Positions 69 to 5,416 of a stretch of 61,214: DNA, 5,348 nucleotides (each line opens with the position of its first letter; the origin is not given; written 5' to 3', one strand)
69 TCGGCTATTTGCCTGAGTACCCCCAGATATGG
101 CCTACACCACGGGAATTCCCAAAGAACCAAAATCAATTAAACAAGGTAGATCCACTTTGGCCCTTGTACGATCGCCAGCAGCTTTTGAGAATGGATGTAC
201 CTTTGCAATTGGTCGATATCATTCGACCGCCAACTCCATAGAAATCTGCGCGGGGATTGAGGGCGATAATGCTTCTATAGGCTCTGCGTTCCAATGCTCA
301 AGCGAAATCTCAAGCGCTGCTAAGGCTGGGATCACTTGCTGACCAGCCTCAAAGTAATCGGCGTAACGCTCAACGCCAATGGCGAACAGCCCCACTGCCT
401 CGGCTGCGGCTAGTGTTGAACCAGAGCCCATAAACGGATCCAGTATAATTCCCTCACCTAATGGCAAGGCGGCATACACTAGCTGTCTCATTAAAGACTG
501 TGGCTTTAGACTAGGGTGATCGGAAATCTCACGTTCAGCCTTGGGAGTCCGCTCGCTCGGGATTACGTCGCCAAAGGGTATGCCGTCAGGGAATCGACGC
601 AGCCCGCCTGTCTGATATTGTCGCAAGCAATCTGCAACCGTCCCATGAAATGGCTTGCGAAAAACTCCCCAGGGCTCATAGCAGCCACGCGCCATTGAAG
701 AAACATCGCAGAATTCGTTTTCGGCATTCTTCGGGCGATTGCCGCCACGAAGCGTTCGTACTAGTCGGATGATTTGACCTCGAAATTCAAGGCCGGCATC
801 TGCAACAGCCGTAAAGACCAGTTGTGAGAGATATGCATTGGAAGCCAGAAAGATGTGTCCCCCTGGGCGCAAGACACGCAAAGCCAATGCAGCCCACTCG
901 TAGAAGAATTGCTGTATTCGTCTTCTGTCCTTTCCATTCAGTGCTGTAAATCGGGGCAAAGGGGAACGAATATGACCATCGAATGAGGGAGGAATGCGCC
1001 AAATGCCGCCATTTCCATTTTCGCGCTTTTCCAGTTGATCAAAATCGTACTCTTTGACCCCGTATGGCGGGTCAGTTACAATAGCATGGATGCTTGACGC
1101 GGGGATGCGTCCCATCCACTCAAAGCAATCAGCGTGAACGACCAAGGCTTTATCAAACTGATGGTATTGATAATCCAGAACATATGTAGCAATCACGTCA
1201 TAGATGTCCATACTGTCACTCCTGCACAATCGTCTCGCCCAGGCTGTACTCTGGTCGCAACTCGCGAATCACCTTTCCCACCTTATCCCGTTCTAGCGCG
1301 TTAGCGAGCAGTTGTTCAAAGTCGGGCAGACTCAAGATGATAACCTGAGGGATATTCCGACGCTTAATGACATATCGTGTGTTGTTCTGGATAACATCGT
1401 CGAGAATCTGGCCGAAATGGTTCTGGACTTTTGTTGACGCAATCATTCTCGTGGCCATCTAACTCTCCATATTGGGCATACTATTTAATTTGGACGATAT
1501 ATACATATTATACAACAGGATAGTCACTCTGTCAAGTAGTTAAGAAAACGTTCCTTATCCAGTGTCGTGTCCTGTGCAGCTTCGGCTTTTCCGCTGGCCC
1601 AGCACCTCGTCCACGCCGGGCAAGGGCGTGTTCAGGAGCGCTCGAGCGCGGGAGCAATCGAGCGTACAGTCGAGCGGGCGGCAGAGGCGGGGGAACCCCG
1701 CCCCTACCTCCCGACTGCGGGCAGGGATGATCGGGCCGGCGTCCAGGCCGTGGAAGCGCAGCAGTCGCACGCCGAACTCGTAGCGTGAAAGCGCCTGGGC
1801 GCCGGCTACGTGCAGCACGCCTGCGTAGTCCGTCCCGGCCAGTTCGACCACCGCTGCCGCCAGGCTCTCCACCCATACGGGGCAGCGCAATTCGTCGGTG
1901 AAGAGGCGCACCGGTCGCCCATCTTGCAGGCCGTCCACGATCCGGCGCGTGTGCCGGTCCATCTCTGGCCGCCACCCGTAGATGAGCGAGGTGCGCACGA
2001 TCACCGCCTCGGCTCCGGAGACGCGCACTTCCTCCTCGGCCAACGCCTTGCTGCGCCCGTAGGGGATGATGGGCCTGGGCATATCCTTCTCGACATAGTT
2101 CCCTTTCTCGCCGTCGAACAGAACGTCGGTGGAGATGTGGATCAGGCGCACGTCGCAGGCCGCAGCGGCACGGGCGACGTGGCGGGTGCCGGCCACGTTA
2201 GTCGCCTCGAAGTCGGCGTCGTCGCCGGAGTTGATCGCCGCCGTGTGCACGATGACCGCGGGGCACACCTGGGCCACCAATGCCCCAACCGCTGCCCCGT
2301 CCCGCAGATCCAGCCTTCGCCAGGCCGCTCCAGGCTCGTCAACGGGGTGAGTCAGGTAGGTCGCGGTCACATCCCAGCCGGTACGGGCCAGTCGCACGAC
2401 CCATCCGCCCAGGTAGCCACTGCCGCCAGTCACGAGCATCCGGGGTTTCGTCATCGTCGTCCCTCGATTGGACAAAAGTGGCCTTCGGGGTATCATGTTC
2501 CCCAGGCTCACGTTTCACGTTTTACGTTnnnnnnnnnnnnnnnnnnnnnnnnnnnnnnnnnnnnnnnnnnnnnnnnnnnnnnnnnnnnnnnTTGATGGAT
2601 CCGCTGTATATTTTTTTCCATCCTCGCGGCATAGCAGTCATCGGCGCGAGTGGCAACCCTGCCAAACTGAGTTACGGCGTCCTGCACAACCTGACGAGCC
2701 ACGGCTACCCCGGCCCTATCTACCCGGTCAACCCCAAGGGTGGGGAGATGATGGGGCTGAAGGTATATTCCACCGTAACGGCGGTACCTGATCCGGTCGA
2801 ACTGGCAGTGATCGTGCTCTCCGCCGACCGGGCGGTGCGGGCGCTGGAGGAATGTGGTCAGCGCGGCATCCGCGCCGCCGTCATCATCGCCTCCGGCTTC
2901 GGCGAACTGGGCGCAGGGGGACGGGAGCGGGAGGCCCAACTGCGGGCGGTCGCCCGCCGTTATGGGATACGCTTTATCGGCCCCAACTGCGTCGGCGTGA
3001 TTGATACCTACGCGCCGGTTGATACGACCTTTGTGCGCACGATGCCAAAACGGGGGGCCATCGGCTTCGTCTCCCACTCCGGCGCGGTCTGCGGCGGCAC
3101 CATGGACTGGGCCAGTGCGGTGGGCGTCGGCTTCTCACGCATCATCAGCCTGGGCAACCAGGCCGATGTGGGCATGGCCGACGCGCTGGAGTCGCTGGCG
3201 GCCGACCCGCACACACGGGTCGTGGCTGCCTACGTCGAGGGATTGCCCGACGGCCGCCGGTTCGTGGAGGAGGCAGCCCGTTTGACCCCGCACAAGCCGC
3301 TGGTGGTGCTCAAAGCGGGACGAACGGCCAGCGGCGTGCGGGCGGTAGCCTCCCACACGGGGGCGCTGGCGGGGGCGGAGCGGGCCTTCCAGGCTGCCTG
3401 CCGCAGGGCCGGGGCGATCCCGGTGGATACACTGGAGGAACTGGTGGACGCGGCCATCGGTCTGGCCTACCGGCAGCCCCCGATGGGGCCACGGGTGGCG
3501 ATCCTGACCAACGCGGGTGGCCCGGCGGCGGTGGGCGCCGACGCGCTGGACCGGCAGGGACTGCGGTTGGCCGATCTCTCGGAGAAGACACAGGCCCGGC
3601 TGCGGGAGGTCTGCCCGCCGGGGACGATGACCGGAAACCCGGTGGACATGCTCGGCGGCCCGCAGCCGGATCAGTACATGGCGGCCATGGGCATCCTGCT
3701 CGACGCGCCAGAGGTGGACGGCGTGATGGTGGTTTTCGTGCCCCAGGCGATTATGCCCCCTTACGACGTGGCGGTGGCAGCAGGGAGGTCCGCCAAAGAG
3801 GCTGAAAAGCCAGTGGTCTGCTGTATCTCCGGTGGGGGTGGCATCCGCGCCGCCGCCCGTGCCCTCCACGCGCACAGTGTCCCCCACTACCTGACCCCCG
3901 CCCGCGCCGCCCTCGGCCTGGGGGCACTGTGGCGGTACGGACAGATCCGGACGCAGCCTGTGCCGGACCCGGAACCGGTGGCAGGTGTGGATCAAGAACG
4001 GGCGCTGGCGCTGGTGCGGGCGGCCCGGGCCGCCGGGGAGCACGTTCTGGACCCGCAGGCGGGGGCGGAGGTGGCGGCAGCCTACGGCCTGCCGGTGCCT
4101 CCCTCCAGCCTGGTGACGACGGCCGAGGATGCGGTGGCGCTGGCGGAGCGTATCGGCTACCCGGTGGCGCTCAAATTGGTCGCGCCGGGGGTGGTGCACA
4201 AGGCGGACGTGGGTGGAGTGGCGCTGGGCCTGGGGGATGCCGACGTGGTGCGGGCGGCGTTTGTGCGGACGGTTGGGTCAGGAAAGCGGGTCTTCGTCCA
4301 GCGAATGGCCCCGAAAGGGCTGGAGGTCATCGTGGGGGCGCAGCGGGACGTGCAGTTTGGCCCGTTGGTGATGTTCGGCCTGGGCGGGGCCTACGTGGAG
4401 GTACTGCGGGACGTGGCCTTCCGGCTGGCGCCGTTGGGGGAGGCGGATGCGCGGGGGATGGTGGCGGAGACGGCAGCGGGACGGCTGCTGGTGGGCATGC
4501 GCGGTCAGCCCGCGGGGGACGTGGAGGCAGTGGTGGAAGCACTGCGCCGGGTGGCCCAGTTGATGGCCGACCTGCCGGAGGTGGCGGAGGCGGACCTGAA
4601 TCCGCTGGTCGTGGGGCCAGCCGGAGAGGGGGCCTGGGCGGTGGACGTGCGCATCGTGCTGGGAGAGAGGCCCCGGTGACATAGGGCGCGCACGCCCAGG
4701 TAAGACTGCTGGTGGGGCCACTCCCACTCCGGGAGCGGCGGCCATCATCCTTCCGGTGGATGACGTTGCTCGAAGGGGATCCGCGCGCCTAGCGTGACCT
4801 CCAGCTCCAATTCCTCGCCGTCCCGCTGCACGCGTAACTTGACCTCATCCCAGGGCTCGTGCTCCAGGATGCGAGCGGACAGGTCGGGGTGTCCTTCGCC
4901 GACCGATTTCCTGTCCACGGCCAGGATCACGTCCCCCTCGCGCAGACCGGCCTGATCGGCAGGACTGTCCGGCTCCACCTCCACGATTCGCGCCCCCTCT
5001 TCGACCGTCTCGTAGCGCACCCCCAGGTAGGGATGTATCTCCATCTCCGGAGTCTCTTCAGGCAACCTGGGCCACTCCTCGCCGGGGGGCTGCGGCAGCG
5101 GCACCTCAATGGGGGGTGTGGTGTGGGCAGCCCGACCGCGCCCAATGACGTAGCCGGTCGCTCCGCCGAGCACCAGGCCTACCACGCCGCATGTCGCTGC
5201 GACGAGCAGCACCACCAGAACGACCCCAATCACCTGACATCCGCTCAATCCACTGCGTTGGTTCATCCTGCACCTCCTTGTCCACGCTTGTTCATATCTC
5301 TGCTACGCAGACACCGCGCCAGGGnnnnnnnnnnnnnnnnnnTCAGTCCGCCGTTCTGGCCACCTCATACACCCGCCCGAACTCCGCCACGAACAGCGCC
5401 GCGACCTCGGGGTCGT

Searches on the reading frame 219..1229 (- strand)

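Call 13: search_protein_families(library=pfam, proteins=[window:219-1229:-], max_evalue=0.001)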
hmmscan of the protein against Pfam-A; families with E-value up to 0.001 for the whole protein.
window:219-1229:- (336 aa): 1 family
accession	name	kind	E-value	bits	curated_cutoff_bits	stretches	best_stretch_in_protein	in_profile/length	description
PF01555.25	N6_N4_Mtase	-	1e-20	75.1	26.7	1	47-296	1-219/221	DNA methylase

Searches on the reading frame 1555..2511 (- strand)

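Call 13: search_protein_families(library=pfam, proteins=[window:1555-2511:-], max_evalue=0.001)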
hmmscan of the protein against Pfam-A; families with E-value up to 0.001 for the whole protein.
window:1555-2511:- (318 aa): 6 families
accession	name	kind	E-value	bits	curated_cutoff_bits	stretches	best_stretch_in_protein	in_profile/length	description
PF04321.23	RmlD_sub_bind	-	4.3e-46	157.7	27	1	24-298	2-272/287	RmlD substrate binding domain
PF01370.27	Epimerase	-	5.3e-23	82.1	20.9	1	25-222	1-222/240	NAD dependent epimerase/dehydratase family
PF16363.11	GDP_Man_Dehyd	-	7e-10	39.3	27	1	26-164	1-166/332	GDP-mannose 4,6 dehydratase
PF07993.18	NAD_binding_4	-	8.5e-09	35.4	20.1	1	86-183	91-212/258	Male sterility protein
PF01073.25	3Beta_HSD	-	7.7e-06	25.6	22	1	27-198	2-200/280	3-beta hydroxysteroid dehydrogenase/isomerase family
PF13460.12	NAD_binding_10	-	2.1e-05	24.9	27.2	1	29-177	1-146/184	NAD(P)H-binding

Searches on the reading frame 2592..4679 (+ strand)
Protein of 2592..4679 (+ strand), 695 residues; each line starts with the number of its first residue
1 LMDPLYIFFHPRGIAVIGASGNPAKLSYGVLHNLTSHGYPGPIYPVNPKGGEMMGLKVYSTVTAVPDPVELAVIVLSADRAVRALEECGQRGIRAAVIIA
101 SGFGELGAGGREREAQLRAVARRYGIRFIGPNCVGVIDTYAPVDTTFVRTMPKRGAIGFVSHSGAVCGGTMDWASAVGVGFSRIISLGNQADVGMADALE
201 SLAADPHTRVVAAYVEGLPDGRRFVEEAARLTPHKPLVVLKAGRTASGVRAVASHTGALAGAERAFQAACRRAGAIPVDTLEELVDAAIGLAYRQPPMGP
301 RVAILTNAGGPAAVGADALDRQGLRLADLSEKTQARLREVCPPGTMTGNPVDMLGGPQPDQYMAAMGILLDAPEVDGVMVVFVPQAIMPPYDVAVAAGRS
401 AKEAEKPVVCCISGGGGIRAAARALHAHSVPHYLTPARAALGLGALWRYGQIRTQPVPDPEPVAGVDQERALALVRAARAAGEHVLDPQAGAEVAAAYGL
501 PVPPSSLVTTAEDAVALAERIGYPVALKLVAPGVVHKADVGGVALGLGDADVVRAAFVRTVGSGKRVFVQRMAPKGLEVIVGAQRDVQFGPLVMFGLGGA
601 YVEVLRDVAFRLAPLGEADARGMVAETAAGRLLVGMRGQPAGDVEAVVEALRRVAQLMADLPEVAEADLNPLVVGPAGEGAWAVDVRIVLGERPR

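Call 13: search_protein_families(library=pfam, proteins=[window:2592-4679:+], max_evalue=0.001)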
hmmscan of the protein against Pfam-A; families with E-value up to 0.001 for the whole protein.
window:2592-4679:+ (695 aa): 5 families
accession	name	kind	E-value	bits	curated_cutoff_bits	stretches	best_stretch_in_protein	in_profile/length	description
PF13549.11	ATP-grasp_5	-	1.3e-69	234.4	27.6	1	478-690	2-221/221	ATP-grasp domain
PF13607.11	Succ_CoA_lig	-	9.6e-51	171.6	27.4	1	154-288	1-135/138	Succinyl-CoA ligase like flavodoxin domain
PF13380.12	CoA_binding_2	-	4e-26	92.2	22.8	1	13-137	2-114/116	CoA binding domain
PF19045.5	Ligase_CoA_2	-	3.4e-16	60.1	23.7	1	302-449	1-154/162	Ligase-CoA domain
PF02629.25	CoA_binding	-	8.2e-11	43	22.3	1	13-102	5-97/97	CoA binding domain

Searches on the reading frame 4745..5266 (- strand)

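Call 13: search_protein_families(library=pfam, proteins=[window:4745-5266:-], max_evalue=0.001)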
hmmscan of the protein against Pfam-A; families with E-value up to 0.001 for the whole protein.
window:4745-5266:- (173 aa): 4 families
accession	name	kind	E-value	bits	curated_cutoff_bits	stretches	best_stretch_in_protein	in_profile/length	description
PF13180.12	PDZ_2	-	1.6e-18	67.1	27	1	79-159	1-80/80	PDZ domain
PF17820.7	PDZ_6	-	2.1e-11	43.8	27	1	94-148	2-54/54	PDZ domain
PF00595.29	PDZ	-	1.7e-07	31.9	23.2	1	81-146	12-80/81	PDZ domain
PF04495.20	GRASP55_65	-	0.00012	22.8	27.7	1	86-146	39-98/138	GRASP55/65 PDZ-like domain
